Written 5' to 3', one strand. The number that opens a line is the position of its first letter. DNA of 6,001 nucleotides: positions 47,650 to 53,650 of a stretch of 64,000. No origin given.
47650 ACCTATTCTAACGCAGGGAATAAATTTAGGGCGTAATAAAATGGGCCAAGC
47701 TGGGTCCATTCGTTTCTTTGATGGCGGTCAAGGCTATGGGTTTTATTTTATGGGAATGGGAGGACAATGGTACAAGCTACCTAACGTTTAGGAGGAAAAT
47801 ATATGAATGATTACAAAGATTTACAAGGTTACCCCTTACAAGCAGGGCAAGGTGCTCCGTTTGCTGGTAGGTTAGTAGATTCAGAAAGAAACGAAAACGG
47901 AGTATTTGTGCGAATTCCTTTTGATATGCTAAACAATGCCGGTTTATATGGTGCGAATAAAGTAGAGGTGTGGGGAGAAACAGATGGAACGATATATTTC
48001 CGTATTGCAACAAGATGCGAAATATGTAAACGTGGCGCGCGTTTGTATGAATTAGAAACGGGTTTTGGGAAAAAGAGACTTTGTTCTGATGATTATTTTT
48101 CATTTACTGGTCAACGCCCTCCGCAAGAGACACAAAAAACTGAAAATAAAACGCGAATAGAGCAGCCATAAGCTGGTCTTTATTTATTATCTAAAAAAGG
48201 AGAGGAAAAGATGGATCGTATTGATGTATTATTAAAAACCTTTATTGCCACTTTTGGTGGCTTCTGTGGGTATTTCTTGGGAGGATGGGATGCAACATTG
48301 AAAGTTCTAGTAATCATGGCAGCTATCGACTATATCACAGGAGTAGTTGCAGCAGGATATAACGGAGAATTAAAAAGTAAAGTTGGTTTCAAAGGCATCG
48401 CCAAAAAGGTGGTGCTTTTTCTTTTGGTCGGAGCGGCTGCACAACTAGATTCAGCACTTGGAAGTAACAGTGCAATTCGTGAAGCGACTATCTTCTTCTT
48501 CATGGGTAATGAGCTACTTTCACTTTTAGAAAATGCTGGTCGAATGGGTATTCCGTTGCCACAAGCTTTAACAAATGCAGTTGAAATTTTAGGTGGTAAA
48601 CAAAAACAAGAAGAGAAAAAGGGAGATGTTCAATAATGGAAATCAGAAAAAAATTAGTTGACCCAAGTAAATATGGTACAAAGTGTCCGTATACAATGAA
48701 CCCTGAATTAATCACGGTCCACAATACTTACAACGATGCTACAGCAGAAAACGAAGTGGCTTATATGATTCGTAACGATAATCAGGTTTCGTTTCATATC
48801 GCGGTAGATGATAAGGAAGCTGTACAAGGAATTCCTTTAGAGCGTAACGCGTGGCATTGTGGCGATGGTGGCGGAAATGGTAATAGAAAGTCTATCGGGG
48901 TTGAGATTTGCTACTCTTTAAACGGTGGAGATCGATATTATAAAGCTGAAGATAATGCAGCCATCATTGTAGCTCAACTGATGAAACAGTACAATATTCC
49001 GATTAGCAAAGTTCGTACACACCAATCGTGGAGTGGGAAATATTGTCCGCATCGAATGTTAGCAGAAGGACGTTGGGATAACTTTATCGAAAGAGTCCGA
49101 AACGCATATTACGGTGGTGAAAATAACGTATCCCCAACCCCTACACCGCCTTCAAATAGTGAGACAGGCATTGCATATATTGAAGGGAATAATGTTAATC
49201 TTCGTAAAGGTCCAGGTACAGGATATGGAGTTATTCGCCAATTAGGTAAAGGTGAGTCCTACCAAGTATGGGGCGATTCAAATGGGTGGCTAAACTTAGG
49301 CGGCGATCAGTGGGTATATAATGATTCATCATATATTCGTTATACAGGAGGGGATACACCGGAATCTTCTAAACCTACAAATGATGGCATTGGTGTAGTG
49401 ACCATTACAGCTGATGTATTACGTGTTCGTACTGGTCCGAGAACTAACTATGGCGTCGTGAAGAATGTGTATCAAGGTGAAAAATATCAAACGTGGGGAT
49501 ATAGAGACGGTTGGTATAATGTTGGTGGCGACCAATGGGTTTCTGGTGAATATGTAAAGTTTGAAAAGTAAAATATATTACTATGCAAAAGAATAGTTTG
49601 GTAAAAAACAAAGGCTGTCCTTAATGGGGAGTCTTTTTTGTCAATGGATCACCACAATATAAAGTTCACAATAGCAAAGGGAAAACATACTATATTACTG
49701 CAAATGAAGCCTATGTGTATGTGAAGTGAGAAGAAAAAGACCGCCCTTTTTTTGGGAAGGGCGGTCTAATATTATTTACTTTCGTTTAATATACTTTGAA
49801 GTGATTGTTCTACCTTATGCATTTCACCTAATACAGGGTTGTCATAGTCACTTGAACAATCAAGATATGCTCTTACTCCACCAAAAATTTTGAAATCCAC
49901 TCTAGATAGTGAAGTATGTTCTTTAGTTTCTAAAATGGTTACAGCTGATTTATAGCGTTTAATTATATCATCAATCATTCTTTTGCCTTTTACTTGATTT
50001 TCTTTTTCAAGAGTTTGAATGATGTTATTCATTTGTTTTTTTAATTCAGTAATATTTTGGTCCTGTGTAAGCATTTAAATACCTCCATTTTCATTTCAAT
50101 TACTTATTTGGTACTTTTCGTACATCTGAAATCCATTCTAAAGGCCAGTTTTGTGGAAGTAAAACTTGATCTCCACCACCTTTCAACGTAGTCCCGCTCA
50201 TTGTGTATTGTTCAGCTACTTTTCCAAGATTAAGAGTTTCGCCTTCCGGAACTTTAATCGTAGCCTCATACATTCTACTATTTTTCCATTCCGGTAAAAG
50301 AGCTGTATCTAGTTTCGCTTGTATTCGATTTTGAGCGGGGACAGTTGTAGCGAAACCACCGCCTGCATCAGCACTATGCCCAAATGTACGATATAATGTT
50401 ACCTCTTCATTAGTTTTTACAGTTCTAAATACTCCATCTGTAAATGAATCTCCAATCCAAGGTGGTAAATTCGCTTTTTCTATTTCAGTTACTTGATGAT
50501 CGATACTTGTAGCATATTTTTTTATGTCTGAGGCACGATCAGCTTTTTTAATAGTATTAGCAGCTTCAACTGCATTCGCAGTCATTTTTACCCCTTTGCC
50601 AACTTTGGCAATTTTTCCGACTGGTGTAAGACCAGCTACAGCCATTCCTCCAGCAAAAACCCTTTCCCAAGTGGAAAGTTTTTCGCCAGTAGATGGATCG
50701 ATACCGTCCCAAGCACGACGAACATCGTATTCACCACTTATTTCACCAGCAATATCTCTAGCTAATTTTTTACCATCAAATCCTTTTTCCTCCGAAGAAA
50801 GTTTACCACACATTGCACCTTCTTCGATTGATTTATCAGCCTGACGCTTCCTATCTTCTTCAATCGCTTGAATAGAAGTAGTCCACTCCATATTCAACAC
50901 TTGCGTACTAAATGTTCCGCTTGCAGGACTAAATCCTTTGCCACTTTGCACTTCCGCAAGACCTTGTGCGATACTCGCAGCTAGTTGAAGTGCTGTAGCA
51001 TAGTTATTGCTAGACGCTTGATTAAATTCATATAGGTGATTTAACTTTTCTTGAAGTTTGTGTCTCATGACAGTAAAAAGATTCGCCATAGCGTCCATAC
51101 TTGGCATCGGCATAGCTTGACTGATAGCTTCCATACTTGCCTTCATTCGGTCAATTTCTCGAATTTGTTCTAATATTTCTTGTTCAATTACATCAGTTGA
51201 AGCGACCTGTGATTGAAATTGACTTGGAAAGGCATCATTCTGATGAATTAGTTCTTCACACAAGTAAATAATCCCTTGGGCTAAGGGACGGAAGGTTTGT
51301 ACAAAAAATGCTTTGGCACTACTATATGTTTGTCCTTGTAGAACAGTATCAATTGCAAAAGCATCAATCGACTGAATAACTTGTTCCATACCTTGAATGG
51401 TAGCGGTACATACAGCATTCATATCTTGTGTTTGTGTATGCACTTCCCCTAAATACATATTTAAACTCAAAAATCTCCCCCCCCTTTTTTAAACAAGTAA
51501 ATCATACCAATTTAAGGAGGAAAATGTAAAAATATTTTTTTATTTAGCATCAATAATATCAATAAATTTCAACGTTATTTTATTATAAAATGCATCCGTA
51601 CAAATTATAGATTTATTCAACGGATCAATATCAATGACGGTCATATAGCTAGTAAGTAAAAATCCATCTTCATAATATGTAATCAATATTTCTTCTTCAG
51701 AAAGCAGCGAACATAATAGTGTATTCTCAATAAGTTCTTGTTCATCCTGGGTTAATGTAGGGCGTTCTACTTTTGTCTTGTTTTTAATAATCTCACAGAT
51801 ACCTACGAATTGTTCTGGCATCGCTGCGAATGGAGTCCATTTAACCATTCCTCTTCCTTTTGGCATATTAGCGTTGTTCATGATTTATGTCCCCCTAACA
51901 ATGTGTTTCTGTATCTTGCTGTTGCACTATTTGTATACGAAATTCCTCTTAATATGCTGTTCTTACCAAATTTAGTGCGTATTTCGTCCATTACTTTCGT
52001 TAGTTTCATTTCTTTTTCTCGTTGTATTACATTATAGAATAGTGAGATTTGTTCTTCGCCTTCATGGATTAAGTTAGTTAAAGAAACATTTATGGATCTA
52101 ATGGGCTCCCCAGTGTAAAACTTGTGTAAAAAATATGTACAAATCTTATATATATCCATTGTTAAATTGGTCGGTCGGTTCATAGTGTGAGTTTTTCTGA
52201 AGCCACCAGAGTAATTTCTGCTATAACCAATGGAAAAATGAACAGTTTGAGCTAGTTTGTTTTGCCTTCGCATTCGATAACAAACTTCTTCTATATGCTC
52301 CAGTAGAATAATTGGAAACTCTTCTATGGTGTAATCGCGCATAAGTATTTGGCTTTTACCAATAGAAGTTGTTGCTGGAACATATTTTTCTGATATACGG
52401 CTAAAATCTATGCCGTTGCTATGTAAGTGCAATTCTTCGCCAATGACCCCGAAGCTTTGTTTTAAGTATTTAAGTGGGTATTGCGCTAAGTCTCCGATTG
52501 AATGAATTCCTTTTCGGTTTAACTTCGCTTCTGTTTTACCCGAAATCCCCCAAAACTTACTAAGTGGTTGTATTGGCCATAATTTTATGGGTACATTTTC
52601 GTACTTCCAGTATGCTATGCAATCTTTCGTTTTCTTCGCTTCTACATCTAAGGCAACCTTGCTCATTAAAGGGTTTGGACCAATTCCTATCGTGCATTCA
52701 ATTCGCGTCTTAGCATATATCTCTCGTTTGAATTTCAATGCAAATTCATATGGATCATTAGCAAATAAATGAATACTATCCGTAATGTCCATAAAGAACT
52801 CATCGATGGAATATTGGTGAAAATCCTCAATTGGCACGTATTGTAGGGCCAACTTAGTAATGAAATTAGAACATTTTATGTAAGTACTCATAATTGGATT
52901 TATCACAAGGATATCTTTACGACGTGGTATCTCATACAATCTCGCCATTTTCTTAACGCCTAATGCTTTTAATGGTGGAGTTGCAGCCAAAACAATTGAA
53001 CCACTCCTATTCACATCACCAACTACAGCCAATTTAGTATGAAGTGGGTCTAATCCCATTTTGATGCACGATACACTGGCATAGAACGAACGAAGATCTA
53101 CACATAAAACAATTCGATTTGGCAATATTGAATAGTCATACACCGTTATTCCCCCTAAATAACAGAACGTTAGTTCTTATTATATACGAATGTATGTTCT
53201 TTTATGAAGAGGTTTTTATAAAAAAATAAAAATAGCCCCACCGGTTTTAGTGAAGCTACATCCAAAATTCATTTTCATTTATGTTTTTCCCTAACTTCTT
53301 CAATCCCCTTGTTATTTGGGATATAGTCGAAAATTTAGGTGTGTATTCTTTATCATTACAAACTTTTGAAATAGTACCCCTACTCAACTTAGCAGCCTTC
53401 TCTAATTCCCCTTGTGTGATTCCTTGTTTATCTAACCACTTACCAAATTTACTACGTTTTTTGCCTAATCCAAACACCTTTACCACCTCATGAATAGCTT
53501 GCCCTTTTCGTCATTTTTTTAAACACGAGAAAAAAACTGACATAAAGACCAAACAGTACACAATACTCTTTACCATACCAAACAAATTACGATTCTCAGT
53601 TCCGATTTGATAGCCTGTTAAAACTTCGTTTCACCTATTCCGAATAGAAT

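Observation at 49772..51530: LXG polymorphic toxin with a TNT/NADase-like C-terminus and cognate immunity gene carried as a phage moron next to the lysis cassette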

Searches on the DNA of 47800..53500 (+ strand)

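Call 65: search_dna_similar(query=window:47800-53500:+, collection=plasmids, mode=near, max_rows=40)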
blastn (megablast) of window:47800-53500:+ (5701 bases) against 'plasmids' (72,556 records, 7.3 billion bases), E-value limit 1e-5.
Records with a match: 318; places in all: 422; records where one place covers at least 80% of the query: 3.
Best place of each record, by identity: >=99% 3; 95-99% 4; 90-95% 38; 80-90% 149; 60-80% 124.
By first word of the organism name: Bacillus 318.
By predicted mobility (MOB-suite, as given by PLSDB): non-mobilizable 246; conjugative 49; mobilizable 23.
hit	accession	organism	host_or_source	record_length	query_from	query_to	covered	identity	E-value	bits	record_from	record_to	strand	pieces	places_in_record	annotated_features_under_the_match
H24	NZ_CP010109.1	Bacillus thuringiensis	soil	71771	1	5701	100%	100.0%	0e+0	10517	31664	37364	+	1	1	pre-toxin TG domain-containing protein | Y-family DNA polymerase | N-acetylmuramoyl-L-alanine amidase | phage holin family protein | hypothetical protein (x2) | and 2 other names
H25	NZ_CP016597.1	Bacillus cereus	cell culture,Korean fermented food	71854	1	5701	100%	99.9%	0e+0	10506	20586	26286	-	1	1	pre-toxin TG domain-containing protein | Y-family DNA polymerase | N-acetylmuramoyl-L-alanine amidase | phage holin family protein | hypothetical protein (x2) | and 2 other names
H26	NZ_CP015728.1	Bacillus cereus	sludge of an anaerobic digestion reactor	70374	1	5701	100%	99.5%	0e+0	10379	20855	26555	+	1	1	pre-toxin TG domain-containing protein | Y-family DNA polymerase | N-acetylmuramoyl-L-alanine amidase | phage holin family protein | hypothetical protein (x2) | and 2 other names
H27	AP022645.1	Bacillus wiedmannii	-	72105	357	5493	73%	96.4%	0e+0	6898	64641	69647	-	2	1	hypothetical protein (x4) | DNA repair protein MucB | N-acetylmuramoyl-L-alanine amidase | holin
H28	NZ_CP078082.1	Bacillus tropicus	Cell culture,soil sample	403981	360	5432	57%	90.5%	0e+0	4275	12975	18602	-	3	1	Y-family DNA polymerase | WXG100 family type VII secretion target | YolD-like family protein | hypothetical protein (x2)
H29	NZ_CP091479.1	Bacillus cereus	cell culture,soil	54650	816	5692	51%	89.0%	0e+0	3608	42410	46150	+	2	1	Y-family DNA polymerase | N-acetylmuramoyl-L-alanine amidase | hypothetical protein (x2) | YolD-like family protein | helix-turn-helix domain-containing protein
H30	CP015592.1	Bacillus cereus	whole organism,garden soil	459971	1965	5432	48%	91.6%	0e+0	3807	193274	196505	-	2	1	none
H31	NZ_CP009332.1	Bacillus thuringiensis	-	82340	384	5432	45%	89.1%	0e+0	3212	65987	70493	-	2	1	Y-family DNA polymerase | WXG100 family type VII secretion target | N-acetylmuramoyl-L-alanine amidase C-terminal domain-containing ... | hypothetical protein | phage holin family protein | and 1 other names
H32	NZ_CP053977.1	Bacillus thuringiensis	-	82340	384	5432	45%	89.1%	0e+0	3212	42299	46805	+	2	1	Y-family DNA polymerase | WXG100 family type VII secretion target | N-acetylmuramoyl-L-alanine amidase C-terminal domain-containing ... | hypothetical protein | phage holin family protein | and 1 other names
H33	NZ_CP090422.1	Bacillus cereus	single cell,mangrove sediment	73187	818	5701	43%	92.1%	0e+0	3450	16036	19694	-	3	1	Y-family DNA polymerase | N-acetylmuramoyl-L-alanine amidase | protein phosphatase 2C | YolD-like family protein | helix-turn-helix transcriptional regulator | and 1 other names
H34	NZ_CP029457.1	Bacillus cereus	Chives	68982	361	5433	41%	92.7%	0e+0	3369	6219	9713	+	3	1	Y-family DNA polymerase | GH25 family lysozyme | phage holin family protein | YolD-like family protein | hypothetical protein (x2)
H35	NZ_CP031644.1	Bacillus anthracis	pure culture,sediment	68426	372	5432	38%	91.0%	0e+0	2874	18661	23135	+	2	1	Y-family DNA polymerase | protein phosphatase 2C | phage holin family protein | YolD-like family protein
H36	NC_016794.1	Bacillus cereus F837/76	-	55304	413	5436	37%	91.4%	0e+0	2921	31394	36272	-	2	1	WXG100 family type VII secretion target | Y-family DNA polymerase | N-acetylmuramoyl-L-alanine amidase C-terminal domain-containing ... | phage holin family protein | YolD-like family protein | and 1 other names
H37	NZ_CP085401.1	Bacillus tropicus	single cell,soil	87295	1788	5493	33%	92.0%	0e+0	2642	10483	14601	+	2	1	Y-family DNA polymerase | protein phosphatase 2C (x3) | YolD-like family protein | helix-turn-helix transcriptional regulator | GH25 family lysozyme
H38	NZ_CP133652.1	Bacillus cereus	-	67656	360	5008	33%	91.2%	0e+0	2526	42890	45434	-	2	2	N-acetylmuramoyl-L-alanine amidase | phage holin family protein | YolD-like family protein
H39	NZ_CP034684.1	Bacillus sp. BD59S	Chromosomal DNA, plasmid DNA,soil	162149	1840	5432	32%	92.5%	0e+0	2578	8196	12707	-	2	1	WXG100 family type VII secretion target | Y-family DNA polymerase | YolD-like family protein | contact-dependent growth inhibition system immunity protein | N-acetylmuramoyl-L-alanine amidase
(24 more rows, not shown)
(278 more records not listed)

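Call 66: search_dna_similar(query=window:47800-53500:+, collection=phages, mode=distant, max_rows=25)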
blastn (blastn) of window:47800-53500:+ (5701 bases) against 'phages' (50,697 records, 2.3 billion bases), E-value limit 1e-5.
Records with a match: 265; places in all: 265; records where one place covers at least 80% of the query: 0.
Best place of each record, by identity: 90-95% 2; 80-90% 37; 60-80% 226.
By first word of the organism name: Bacillus 141; Paenibacillus 107; Listeria 6; Staphylococcus 4; Bacteriophage 3; Phage 2; Stenotrophomonas 1; Hydrogenophilus 1.
By host as written in the record: Paenibacillus larvae 42; Bacillus anthracis 25; Bacillus cereus 21; Paenibacillus larvae ATCC 9545 19; Paenibacillus larvae NRRL 2605 14; - 12; Bacillus anthracis Sterne 12; Paenibacillus larvae 2017 10; and 60 more.
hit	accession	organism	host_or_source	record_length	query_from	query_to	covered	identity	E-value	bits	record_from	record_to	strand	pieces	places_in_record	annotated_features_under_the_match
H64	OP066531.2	Bacillus phage B13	Bacillus cereus VKM B-13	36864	74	1781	30%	81.5%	0e+0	1659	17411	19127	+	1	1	N-acetylmuramoyl-L-alanine amidase | holin | transcriptional regulator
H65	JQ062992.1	Bacillus phage phIS3501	Bacillus thuringiensis var. israelensis ...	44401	384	1765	20%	81.3%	0e+0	1104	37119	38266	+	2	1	holin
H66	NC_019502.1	Bacillus phage phIS3501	Bacillus thuringiensis var. israelensis ...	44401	384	1765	20%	81.3%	0e+0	1104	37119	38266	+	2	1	holin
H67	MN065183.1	Bacillus phage vB_BthS-HD29phi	Bacillus thuringiensis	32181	384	1765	20%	82.1%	0e+0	1130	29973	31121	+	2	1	N-acetylmuramoyl-L-alanine amidase | holin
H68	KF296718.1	Bacillus phage phiCM3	Bacillus thuringiensis strain YM-03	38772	384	1765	20%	81.7%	0e+0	1109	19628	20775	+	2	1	N-acetylmuramoyl-L-alanine amidase | holin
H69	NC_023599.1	Bacillus phage phiCM3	Bacillus thuringiensis strain YM-03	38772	384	1765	20%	81.7%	0e+0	1109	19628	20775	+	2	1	amidase | holin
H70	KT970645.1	Bacillus phage phi4J1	Bacillus thuringiensis 4J1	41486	40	1259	21%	75.4%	0e+0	822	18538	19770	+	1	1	hol: holin | lys: N-acetylmuramoyl-L-alanine amidase | hypothetical protein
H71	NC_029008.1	Bacillus phage phi4J1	Bacillus thuringiensis 4J1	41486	40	1259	21%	75.4%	0e+0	822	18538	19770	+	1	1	hol: holin | lys: endolysin | hypothetical protein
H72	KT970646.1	Bacillus phage phiS58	Bacillus cereus S58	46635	819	1931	18%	85.3%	0e+0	1156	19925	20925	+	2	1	lys: N-acetylmuramoyl-L-alanine amidase | hol: holin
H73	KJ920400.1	Bacillus phage Waukesha92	Bacillus thuringiensis subsp. Kurstaki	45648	819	1931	18%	85.3%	0e+0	1156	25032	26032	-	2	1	endolysin | SPP1 family holin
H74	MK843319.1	Bacillus phage vB_BthS-TP21T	-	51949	819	1931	18%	85.3%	0e+0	1156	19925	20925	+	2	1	N-acetylmuramoyl-L-alanine amidase | lysis protein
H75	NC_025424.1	Bacillus phage Waukesha92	Bacillus thuringiensis subsp. Kurstaki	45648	819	1931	18%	85.3%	0e+0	1156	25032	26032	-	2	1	amidase | holin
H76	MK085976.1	Bacillus phage AP631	lab crude sewage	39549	360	1278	16%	82.4%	0e+0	924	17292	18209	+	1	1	lysin N-acetylmuramoyl-L-alanine amidase | holin | putative minor structural protein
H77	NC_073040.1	Bacillus phage AP631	lab crude sewage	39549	360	1278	16%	82.4%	0e+0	924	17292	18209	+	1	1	lysin N-acetylmuramoyl-L-alanine amidase | holin | putative minor structural protein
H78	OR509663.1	Bacillus phage vB_BanS-A16R1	Bacillus anthracis str. A16R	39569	360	1278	16%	82.4%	0e+0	924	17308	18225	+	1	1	lysin N-acetylmuramoyl-L-alanine amidase | holin | putative minor structural protein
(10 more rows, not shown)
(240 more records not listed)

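Call 67: get_annotated_region(hit=H31, flank=500)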
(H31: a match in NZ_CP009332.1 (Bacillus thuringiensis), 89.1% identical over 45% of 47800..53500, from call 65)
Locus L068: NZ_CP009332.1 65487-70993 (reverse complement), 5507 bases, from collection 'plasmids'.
description: Bacillus thuringiensis strain HD1011 plasmid 3, complete sequence
organism: Bacillus thuringiensis (NCBI taxid 1428)
taxonomy: Bacteria; Bacillota; Bacilli; Bacillales; Bacillaceae; Bacillus; Bacillus thuringiensis
host: -; source: -; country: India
typing (MOB-suite, as given by PLSDB): non-mobilizable; replicon rep_cluster_1698
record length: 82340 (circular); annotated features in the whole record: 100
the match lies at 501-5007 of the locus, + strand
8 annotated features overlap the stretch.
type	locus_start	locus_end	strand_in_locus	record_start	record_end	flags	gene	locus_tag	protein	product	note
CDS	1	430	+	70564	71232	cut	-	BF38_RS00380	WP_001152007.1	hypothetical protein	-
CDS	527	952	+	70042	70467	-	-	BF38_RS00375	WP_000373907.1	phage holin family protein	-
CDS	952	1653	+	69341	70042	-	-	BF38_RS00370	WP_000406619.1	N-acetylmuramoyl-L-alanine amidase C-terminal domain-containing protein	-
CDS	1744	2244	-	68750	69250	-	-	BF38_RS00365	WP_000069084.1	hypothetical protein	-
CDS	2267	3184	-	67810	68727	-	-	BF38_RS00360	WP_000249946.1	WXG100 family type VII secretion target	GO:0008150 - biological_process [Evidence IEA]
CDS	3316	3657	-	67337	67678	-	-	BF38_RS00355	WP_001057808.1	YolD-like family protein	-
CDS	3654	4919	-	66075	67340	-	-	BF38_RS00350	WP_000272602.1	Y-family DNA polymerase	-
CDS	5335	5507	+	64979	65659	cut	-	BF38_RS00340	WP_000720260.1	S-layer homology domain-containing protein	-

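Call 68: get_annotated_region(hit=H33, flank=500)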
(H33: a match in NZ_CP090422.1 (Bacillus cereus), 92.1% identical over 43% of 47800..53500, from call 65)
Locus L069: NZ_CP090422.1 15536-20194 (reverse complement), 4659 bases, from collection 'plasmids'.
description: Bacillus cereus strain NR1 plasmid unnamed1, complete sequence
organism: Bacillus cereus (NCBI taxid 1396)
taxonomy: Bacteria; Bacillota; Bacilli; Bacillales; Bacillaceae; Bacillus; Bacillus cereus
host: -; source: single cell,mangrove sediment; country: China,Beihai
typing (MOB-suite, as given by PLSDB): non-mobilizable; replicon rep_cluster_1698
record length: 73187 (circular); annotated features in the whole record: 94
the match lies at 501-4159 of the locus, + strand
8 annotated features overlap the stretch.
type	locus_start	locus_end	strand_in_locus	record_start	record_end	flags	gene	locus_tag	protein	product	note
CDS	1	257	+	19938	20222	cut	-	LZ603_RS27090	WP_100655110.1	hypothetical protein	-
CDS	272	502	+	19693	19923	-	-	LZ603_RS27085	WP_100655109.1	phage holin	-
CDS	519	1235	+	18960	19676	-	-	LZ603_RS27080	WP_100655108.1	N-acetylmuramoyl-L-alanine amidase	GO:0009253 - peptidoglycan catabolic process [Evidence IEA]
CDS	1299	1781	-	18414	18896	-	-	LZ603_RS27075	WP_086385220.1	protein phosphatase 2C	-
CDS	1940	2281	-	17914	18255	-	-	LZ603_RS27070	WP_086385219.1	YolD-like family protein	-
CDS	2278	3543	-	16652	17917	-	-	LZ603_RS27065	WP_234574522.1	Y-family DNA polymerase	-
CDS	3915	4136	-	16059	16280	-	-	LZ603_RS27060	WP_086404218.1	helix-turn-helix transcriptional regulator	-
CDS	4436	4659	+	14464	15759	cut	-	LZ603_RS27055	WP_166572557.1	FtsK/SpoIIIE domain-containing protein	-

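Call 69: get_annotated_region(hit=H29, flank=500)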
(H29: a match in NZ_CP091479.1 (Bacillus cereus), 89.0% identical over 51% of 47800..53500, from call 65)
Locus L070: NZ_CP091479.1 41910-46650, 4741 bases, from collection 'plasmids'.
description: Bacillus cereus strain GSICC 30237 plasmid unnamed3, complete sequence
organism: Bacillus cereus (NCBI taxid 1396)
taxonomy: Bacteria; Bacillota; Bacilli; Bacillales; Bacillaceae; Bacillus; Bacillus cereus
host: -; source: cell culture,soil; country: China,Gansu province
typing (MOB-suite, as given by PLSDB): non-mobilizable; replicon rep_cluster_1520,rep_cluster_1698
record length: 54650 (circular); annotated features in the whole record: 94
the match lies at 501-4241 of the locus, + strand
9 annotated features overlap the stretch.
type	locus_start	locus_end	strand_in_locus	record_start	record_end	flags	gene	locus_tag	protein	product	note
CDS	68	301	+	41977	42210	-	-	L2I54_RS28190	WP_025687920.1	hemolysin XhlA family protein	-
CDS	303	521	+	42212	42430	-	-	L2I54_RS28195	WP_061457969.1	hypothetical protein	-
CDS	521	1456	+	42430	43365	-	-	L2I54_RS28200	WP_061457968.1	N-acetylmuramoyl-L-alanine amidase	GO:0009253 - peptidoglycan catabolic process [Evidence IEA]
CDS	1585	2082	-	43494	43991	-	-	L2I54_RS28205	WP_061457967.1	hypothetical protein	-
CDS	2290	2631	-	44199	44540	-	-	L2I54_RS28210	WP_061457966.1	YolD-like family protein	-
CDS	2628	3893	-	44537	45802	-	-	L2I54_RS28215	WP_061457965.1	Y-family DNA polymerase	-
CDS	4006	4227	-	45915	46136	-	-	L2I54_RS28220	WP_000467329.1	helix-turn-helix domain-containing protein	-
CDS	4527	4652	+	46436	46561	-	-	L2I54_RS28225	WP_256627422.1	hypothetical protein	-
CDS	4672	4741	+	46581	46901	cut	-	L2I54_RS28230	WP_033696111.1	hypothetical protein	-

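Call 70: get_annotated_region(hit=H39, flank=500)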
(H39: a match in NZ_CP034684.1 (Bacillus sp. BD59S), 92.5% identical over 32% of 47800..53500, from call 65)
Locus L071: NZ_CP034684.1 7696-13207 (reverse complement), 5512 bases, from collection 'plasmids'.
description: Bacillus sp. BD59S plasmid pBTBD59S1, complete sequence
organism: Bacillus sp. BD59S (NCBI taxid 2499213)
taxonomy: Bacteria; Bacillota; Bacilli; Bacillales; Bacillaceae; Bacillus; Bacillus sp. BD59S
host: -; source: Chromosomal DNA, plasmid DNA,soil; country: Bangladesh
typing (MOB-suite, as given by PLSDB): conjugative; replicon rep_cluster_163,rep_cluster_1698; relaxase MOBP; mating-pair formation MPF_T
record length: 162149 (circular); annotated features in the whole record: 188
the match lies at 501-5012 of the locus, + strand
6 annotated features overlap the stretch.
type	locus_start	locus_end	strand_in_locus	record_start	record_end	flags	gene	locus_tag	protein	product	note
CDS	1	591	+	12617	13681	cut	-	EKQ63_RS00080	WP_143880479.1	N-acetylmuramoyl-L-alanine amidase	GO:0009253 - peptidoglycan catabolic process [Evidence IEA]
CDS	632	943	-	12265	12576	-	-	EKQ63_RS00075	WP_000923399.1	contact-dependent growth inhibition system immunity protein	-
CDS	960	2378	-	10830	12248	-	-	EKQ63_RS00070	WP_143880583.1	WXG100 family type VII secretion target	-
CDS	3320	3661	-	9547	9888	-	-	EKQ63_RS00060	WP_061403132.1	YolD-like family protein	-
CDS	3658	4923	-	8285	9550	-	-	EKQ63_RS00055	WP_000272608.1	Y-family DNA polymerase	-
CDS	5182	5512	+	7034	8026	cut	-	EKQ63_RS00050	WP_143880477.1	S-layer homology domain-containing protein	-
